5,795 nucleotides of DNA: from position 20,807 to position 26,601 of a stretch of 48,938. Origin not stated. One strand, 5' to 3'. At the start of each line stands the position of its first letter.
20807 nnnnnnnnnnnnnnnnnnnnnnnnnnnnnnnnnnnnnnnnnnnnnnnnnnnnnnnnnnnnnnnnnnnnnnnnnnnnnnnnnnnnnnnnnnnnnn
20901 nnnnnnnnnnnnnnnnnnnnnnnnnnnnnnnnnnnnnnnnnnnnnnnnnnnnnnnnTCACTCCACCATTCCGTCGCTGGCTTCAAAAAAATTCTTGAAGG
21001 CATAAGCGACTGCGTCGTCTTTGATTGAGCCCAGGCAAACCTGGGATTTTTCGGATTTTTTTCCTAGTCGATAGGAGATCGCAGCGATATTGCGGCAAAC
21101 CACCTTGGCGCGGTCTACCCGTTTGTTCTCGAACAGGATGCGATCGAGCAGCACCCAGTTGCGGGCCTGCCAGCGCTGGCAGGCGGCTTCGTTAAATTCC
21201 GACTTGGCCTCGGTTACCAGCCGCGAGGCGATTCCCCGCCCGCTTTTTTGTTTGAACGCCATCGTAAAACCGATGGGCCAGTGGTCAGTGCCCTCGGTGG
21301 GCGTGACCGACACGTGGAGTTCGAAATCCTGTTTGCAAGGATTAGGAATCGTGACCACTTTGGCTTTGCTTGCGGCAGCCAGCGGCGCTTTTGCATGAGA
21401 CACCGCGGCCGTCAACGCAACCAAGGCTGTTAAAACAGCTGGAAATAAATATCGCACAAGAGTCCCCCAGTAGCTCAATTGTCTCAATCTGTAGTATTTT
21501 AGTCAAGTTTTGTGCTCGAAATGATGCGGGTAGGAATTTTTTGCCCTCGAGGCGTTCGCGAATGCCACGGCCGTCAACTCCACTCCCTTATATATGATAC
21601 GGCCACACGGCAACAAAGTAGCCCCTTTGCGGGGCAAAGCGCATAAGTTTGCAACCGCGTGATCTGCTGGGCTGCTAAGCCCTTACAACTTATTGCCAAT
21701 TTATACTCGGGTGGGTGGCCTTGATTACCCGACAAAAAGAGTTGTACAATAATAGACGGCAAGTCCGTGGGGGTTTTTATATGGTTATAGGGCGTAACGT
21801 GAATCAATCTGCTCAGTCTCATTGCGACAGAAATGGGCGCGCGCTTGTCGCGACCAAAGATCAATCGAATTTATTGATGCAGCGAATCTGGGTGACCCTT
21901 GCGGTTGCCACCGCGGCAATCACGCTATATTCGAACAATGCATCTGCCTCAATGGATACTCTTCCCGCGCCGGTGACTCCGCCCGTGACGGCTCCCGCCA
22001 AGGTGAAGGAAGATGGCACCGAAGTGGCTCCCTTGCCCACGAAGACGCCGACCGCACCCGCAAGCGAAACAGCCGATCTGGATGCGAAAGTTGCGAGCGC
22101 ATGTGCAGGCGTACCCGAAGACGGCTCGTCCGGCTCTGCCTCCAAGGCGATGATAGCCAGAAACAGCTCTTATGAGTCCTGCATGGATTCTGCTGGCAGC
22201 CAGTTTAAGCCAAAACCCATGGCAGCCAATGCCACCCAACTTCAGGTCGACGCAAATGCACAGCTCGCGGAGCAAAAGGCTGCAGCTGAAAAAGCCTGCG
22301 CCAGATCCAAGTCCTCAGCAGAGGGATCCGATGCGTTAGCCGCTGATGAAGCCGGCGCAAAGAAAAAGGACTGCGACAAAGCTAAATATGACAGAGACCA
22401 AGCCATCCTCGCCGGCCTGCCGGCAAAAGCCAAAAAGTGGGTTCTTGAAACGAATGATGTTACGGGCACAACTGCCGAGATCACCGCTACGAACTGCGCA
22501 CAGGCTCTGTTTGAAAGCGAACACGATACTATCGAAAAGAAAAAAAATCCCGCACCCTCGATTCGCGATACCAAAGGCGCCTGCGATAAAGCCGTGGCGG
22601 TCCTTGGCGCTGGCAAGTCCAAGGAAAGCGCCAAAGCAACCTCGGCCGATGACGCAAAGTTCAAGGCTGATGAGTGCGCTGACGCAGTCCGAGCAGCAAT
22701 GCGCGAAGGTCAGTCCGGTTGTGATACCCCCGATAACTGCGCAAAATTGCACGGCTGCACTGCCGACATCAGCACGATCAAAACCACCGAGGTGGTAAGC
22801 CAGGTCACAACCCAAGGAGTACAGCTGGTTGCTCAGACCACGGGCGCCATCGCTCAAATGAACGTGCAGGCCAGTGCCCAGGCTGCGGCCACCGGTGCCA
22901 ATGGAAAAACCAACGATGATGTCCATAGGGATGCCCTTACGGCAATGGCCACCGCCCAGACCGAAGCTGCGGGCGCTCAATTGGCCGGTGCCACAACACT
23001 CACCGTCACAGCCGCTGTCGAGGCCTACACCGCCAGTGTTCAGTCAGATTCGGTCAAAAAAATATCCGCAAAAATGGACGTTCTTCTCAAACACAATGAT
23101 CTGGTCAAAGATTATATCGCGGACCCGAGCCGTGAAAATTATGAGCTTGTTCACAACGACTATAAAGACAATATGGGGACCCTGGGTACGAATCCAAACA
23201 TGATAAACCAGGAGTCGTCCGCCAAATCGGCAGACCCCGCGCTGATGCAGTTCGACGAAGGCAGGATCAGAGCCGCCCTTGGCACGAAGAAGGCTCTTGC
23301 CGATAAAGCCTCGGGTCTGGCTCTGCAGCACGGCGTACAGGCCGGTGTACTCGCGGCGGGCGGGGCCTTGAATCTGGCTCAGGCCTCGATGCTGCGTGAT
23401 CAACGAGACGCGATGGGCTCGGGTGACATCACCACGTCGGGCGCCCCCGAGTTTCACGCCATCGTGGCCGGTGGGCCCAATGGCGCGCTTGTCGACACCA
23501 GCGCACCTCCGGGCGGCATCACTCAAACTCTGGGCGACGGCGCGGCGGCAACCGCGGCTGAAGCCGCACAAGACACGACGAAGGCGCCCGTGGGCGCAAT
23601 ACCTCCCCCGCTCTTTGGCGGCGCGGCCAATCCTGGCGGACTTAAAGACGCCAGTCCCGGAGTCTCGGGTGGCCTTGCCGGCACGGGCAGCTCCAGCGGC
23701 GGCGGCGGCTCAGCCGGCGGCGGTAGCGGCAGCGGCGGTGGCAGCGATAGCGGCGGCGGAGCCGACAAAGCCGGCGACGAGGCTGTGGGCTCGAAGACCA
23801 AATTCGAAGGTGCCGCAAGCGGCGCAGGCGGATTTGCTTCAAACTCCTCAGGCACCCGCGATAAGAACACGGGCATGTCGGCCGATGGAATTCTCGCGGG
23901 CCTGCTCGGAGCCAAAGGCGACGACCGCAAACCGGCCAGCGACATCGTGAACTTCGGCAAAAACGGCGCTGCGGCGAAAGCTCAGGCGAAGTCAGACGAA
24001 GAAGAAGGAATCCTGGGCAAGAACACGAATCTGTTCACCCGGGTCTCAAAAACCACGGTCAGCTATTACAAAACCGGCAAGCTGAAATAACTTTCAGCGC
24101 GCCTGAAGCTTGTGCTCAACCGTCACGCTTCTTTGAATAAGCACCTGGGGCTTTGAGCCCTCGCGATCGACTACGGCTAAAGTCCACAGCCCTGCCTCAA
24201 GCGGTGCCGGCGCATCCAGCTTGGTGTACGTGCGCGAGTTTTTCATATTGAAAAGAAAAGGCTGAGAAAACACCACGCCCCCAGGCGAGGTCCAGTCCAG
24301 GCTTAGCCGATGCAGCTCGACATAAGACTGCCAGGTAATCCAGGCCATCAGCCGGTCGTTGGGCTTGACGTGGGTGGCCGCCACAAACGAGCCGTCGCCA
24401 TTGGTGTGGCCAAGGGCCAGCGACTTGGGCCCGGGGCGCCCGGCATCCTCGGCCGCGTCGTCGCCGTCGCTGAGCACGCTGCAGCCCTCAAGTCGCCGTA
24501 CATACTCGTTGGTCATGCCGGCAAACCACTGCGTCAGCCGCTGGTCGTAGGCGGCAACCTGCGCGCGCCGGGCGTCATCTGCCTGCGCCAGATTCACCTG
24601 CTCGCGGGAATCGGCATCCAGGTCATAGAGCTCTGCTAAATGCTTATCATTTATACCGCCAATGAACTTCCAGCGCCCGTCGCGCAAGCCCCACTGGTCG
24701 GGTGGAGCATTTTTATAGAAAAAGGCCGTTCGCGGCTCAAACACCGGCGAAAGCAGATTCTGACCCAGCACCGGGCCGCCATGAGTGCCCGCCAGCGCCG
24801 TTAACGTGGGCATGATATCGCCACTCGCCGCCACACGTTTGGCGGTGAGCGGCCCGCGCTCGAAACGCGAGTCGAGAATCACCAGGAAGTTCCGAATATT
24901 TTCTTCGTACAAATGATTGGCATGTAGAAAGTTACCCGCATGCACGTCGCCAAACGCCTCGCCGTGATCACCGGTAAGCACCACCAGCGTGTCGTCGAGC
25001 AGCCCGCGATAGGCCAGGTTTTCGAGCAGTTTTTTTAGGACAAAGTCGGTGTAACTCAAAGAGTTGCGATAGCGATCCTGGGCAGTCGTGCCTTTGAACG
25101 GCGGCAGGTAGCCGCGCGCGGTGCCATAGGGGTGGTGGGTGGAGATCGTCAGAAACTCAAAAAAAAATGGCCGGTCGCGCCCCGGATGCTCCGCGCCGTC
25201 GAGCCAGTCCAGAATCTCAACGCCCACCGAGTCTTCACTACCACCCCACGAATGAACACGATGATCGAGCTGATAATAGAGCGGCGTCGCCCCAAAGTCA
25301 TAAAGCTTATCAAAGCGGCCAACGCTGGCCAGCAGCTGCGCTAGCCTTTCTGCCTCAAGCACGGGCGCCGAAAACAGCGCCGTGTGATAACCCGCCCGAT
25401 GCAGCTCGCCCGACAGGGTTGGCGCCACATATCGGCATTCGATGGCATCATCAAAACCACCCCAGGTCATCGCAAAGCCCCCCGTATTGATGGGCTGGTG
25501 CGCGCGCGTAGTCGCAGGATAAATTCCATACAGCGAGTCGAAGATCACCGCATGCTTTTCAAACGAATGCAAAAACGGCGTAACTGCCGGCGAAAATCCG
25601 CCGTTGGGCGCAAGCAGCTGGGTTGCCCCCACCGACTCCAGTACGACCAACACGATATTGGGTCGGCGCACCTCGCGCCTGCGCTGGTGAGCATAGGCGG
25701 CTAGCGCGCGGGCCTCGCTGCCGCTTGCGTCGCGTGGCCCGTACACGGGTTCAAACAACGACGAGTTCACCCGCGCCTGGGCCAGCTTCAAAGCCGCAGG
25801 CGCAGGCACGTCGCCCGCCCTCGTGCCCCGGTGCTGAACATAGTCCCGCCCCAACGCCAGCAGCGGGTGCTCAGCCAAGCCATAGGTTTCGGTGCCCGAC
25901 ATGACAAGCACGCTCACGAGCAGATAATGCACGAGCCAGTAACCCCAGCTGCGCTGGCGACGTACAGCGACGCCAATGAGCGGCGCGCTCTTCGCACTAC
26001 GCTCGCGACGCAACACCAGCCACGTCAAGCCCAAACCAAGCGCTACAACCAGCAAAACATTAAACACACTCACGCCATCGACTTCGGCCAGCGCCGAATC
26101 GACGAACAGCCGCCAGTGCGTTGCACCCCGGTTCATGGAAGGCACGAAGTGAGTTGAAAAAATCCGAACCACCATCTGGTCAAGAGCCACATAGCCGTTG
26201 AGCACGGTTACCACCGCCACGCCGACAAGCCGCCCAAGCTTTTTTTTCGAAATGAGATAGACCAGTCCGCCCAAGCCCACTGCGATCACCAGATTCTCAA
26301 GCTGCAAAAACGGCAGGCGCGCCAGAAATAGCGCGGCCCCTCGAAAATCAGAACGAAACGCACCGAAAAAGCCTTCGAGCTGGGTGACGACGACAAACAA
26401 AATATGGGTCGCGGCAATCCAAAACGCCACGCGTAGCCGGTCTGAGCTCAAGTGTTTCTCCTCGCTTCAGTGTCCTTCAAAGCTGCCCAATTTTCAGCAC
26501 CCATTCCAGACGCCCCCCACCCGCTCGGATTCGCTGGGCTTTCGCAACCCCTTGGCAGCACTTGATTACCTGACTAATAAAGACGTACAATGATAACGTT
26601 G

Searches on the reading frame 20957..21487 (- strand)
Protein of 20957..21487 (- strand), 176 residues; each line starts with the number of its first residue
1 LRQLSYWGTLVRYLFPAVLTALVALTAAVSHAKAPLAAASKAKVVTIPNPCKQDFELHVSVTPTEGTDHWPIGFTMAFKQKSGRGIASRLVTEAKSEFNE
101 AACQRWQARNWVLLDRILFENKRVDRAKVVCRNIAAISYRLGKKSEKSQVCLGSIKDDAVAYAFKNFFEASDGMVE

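Call 4: search_protein_families(library=pfam, proteins=[window:20957-21487:-], max_evalue=1)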
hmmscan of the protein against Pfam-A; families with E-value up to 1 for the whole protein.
window:20957-21487:- (176 aa): 0 families

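Call 15: search_protein_families(library=ncbifam, proteins=[window:20957-21487:-], max_evalue=1)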
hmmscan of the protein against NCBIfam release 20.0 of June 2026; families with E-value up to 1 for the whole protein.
window:20957-21487:- (176 aa): 1 family
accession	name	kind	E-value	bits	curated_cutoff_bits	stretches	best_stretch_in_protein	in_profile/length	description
NF008587.1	PRK11552.1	equivalog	0.13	11.9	365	1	125-172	31-77/213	transcriptional regulator CecR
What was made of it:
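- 20957..21487 (-): Upstream partner gene: a 176-aa secreted Cys-containing protein, apparently translationally coupled to the big gene. No Pfam or NCBIfam hit (calls 4, 15).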

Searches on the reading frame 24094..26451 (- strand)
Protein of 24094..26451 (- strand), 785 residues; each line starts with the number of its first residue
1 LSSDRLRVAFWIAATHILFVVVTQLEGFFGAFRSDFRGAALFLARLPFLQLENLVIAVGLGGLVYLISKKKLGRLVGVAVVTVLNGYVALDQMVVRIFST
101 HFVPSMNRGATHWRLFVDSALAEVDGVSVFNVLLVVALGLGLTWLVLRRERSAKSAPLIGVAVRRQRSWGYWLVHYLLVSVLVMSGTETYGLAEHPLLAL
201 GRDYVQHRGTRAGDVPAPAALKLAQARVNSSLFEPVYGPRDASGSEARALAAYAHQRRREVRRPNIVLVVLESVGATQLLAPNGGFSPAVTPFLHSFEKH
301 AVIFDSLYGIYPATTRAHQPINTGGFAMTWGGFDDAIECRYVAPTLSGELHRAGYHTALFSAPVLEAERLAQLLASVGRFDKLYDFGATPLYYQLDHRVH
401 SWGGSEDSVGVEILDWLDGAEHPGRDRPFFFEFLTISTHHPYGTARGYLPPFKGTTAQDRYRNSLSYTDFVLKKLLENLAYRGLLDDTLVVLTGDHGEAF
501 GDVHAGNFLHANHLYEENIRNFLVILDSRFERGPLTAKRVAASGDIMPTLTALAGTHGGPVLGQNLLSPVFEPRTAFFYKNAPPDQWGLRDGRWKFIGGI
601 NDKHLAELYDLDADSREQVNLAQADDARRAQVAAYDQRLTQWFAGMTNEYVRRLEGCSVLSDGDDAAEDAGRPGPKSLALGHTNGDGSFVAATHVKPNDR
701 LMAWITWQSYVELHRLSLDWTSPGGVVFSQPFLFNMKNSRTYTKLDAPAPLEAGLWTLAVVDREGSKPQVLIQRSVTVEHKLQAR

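Call 21: search_protein_families(library=pfam, proteins=[window:24094-26451:-], max_evalue=0.001)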
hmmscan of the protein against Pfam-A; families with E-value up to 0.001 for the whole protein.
window:24094-26451:- (785 aa): 3 families
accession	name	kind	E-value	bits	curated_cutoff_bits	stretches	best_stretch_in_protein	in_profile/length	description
PF00884.28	Sulfatase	-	2.1e-28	100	25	1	264-555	1-300/301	Sulfatase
PF01663.27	Phosphodiest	-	5.7e-05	23.3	23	1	408-501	139-224/342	Type I phosphodiesterase / nucleotide pyrophosphatase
PF02995.22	DUF229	-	0.0003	20.1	25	1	456-504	301-349/496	Protein of unknown function (DUF229)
